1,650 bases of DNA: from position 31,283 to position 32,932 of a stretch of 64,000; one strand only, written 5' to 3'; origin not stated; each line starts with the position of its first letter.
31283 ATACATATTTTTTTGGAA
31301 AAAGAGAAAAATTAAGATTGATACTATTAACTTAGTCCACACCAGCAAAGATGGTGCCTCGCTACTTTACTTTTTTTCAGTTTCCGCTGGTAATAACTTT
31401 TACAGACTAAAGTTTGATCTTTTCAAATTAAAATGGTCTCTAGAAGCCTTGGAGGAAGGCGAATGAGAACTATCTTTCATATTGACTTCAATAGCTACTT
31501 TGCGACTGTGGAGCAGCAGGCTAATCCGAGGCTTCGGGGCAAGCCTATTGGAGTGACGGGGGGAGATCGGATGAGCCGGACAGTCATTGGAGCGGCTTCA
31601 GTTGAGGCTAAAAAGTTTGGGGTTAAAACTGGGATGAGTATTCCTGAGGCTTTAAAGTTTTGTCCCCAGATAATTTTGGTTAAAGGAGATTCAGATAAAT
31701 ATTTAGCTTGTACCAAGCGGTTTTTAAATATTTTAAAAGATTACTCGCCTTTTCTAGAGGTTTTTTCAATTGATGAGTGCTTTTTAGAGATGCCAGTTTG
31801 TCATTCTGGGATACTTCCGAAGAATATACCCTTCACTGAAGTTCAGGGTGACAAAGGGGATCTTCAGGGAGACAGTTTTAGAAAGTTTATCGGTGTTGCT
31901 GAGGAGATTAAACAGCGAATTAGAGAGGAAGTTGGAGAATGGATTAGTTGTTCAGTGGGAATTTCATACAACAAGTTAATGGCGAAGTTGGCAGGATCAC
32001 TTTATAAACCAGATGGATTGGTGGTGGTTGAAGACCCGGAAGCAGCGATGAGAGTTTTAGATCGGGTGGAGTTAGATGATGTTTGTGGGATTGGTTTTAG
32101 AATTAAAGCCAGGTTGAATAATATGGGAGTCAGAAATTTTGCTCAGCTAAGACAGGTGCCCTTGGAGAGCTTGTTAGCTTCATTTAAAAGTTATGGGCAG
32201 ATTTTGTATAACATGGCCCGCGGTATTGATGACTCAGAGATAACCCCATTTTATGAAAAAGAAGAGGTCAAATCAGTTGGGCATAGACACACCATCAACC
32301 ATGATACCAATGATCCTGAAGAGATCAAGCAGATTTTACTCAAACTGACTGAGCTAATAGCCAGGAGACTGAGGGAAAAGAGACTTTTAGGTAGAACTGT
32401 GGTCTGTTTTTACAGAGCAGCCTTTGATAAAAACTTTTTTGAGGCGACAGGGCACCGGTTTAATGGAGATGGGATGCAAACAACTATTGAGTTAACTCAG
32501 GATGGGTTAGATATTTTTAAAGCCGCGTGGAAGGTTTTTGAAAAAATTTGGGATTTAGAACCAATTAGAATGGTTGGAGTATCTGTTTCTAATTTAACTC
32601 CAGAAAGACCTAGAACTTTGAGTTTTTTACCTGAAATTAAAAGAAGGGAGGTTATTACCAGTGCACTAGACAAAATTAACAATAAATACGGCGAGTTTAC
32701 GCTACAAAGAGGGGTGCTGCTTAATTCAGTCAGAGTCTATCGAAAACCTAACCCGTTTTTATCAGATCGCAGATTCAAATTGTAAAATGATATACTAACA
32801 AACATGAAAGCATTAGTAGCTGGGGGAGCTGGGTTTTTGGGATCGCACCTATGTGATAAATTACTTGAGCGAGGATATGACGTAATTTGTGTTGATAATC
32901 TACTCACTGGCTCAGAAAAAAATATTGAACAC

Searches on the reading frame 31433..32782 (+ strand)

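Call 21: search_protein_families(library=pfam, proteins=[window:31433-32782:+], max_evalue=0.00001)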
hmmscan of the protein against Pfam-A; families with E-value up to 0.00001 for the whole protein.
window:31433-32782:+ (450 aa): 3 families
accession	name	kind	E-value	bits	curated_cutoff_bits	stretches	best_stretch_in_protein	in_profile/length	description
PF00817.25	IMS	-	2.6e-38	131.7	23.2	1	17-187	1-146/148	impB/mucB/samB family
PF11799.13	IMS_C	-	3.7e-22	79.2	20.7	1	280-397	2-108/109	impB/mucB/samB family C-terminal domain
PF21999.2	IMS_HHH_1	-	1.8e-10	41.5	27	1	216-266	2-53/53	DNA polymerase-iota, thumb domain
